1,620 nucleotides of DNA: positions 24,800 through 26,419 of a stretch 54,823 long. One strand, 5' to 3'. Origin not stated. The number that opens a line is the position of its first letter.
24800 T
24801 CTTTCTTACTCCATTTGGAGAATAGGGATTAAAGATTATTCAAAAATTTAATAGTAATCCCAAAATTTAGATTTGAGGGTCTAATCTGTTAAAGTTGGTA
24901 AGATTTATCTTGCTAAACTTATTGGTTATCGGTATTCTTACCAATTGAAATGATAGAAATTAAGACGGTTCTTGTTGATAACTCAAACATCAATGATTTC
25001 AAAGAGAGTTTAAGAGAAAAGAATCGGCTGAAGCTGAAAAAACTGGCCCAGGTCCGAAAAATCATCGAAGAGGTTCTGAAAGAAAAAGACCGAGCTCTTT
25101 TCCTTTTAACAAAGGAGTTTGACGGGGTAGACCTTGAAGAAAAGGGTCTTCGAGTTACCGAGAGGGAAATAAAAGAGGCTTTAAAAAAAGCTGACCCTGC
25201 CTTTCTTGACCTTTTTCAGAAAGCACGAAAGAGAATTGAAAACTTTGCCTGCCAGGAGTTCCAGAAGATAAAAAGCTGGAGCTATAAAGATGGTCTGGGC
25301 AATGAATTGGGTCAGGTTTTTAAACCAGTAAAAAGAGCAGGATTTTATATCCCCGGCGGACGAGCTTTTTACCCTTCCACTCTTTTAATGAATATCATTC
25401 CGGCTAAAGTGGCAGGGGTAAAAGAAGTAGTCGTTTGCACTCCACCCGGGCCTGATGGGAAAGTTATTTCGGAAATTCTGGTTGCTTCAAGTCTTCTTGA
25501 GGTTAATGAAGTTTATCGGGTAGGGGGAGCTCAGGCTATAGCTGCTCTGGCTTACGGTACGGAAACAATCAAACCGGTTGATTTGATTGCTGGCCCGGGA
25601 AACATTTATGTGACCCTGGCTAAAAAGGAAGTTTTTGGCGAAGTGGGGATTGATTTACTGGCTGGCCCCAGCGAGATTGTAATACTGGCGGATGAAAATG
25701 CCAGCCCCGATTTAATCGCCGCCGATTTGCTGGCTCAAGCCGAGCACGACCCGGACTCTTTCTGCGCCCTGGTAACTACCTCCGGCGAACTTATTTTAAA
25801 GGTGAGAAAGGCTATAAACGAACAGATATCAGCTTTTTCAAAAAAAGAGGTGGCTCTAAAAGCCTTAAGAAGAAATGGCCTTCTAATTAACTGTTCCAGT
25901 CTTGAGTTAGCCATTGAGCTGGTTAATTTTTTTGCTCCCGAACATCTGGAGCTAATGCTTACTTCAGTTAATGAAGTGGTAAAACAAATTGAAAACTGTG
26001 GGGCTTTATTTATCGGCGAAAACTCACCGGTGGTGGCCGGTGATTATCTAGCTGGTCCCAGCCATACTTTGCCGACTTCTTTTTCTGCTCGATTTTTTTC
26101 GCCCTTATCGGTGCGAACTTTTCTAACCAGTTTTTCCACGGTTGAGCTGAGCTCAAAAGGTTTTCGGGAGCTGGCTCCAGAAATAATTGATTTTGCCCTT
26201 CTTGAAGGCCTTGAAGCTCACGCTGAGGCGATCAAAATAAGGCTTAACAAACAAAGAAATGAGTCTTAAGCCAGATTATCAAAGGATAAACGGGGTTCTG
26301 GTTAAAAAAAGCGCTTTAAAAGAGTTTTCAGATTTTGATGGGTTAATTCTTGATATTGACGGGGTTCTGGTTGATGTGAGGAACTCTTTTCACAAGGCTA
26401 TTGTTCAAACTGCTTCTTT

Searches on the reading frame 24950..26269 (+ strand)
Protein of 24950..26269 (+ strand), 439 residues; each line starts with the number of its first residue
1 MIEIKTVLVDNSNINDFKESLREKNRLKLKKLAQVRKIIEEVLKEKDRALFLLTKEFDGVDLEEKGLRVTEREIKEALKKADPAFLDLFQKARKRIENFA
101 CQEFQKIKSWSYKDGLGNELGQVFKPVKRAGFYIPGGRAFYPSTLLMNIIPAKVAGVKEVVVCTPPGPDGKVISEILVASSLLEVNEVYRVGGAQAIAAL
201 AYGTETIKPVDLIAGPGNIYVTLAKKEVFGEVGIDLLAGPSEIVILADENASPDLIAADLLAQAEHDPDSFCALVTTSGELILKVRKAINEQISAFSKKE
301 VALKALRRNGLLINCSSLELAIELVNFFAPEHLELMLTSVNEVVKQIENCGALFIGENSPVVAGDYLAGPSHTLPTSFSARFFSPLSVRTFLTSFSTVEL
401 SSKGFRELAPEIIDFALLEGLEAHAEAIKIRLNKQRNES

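Call 23: find_related_loci(query=window:24950-26269:+, collection=genome_contigs, flank=8000)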
Query window:24950-26269:+ (439 aa) in genome_contigs; peptide patterns used: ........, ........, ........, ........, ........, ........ (x = any residue, [..] = any of these).
599 stretches matched a pattern (row limit reached: there are more); 475 encode a relative of the query (tblastn E <= 1e-3); the best 80 are kept; 80 distinct loci.
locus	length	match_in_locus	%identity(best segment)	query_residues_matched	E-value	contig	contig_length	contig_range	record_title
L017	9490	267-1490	47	22-434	5e-119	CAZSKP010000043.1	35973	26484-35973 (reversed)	MAG TPA_asm: uncultured bacterium isolate binchicken_co294_12 genome assembly, contig: NODE_1608_length_35973_cov_7.7024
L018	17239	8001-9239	45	19-432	8e-119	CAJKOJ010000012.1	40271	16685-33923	MAG TPA_asm: uncultured Clostridiales bacterium isolate ERR321572-bin.22 genome assembly, contig: NODE_758_length_40271_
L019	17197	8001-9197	48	35-435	4e-118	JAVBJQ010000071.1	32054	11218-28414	MAG: Eubacteriales bacterium isolate GLO_MAG_00050 c_000007720928, whole genome shotgun sequence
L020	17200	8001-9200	48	34-435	3e-117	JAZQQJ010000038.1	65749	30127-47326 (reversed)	MAG: Lachnospiraceae bacterium isolate T1900045236_TH20190006.MAGScoT_cleanbin_000031 SGB_5474_k141_48279, whole genome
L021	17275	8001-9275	47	19-432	3e-117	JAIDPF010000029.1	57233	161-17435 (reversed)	MAG: Lachnospiraceae bacterium isolate SC0353_S20_2 SC0353_S20_2_contig_29, whole genome shotgun sequence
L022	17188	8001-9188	48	35-432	1e-116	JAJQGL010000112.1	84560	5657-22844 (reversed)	MAG: Clostridiaceae bacterium isolate U.11_7 NODE_22_length_84560_cov_9.809005, whole genome shotgun sequence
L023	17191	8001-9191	47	34-432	2e-116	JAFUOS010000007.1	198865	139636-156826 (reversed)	MAG: Tyzzerella sp. isolate RGIG4687 Roe_deer_Rectum-5__c759, whole genome shotgun sequence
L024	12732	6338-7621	44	4-432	1e-116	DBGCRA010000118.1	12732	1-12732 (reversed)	MAG TPA_asm: Candidatus Gallispira sp. isolate MAG11578 contig118, whole genome shotgun sequence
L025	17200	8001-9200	50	33-434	1e-116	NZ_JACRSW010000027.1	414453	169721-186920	Jutongia hominis strain BX3 BX3_ctg001, whole genome shotgun sequence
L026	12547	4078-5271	47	35-434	1e-116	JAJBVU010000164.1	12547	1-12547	MAG: Eubacterium sp. isolate U_127185 U_127185=NODE_953_length_12547_cov_6.909382, whole genome shotgun sequence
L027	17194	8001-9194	48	33-432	3e-116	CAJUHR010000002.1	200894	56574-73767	MAG TPA_asm: uncultured Lachnospiraceae bacterium isolate MGBC129633 genome assembly, contig: MGBC129633.2, whole genome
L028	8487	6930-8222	46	4-435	3e-116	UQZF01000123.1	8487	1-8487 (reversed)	uncultured Clostridiales bacterium isolate UMGS782 genome assembly, contig: NODE_2540_length_8487_cov_4.933468, whole ge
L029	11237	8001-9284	46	4-432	3e-116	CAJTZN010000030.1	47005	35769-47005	MAG TPA_asm: uncultured Eubacterium sp. isolate MGBC123461 genome assembly, contig: MGBC123461.30, whole genome shotgun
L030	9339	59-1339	47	4-432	4e-116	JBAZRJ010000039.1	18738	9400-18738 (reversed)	MAG: Clostridia bacterium isolate SO_2017_GW1_145 NODE_11263_length_18738_cov_1.546935_OW334_2017, whole genome shotgun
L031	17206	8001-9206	48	34-437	3e-116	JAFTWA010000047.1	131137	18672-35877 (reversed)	MAG: Tyzzerella sp. isolate RGIG4201 Roe_deer_Colon-3__c248236, whole genome shotgun sequence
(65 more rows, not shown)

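Call 34: find_related_loci(query=window:24950-26269:+, collection=metagenome_contigs, flank=10000)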
Query window:24950-26269:+ (439 aa) in metagenome_contigs; peptide patterns used: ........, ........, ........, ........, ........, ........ (x = any residue, [..] = any of these).
600 stretches matched a pattern (row limit reached: there are more); 417 encode a relative of the query (tblastn E <= 1e-3); the best 80 are kept; 80 distinct loci.
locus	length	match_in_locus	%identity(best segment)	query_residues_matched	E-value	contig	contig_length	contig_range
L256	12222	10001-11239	45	19-432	4e-119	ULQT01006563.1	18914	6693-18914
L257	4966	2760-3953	50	33-432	2e-118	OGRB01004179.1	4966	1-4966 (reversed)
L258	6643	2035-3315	47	4-432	3e-117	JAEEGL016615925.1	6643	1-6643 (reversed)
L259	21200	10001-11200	50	33-434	7e-117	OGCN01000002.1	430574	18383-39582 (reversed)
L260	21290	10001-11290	44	2-432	2e-116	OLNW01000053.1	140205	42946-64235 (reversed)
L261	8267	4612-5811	50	33-434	5e-116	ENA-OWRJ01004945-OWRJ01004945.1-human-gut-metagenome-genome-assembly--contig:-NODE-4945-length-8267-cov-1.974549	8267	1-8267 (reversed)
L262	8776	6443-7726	45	4-432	5e-116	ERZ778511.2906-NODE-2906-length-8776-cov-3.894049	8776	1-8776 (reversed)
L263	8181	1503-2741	44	19-432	5e-116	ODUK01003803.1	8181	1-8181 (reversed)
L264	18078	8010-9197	46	35-432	1e-115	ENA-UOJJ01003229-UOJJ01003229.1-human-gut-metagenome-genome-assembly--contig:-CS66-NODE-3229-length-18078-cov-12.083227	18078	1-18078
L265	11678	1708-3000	45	4-435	8e-116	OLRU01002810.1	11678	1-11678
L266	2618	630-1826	48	34-434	7e-121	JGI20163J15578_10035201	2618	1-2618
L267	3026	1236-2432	48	35-435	2e-119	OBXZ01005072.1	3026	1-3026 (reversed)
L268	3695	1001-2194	49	35-434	1e-117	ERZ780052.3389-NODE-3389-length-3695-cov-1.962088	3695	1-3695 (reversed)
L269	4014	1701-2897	48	35-435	4e-117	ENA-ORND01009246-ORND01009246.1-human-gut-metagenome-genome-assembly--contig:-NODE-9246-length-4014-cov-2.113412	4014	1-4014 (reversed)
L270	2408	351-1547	48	35-435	3e-121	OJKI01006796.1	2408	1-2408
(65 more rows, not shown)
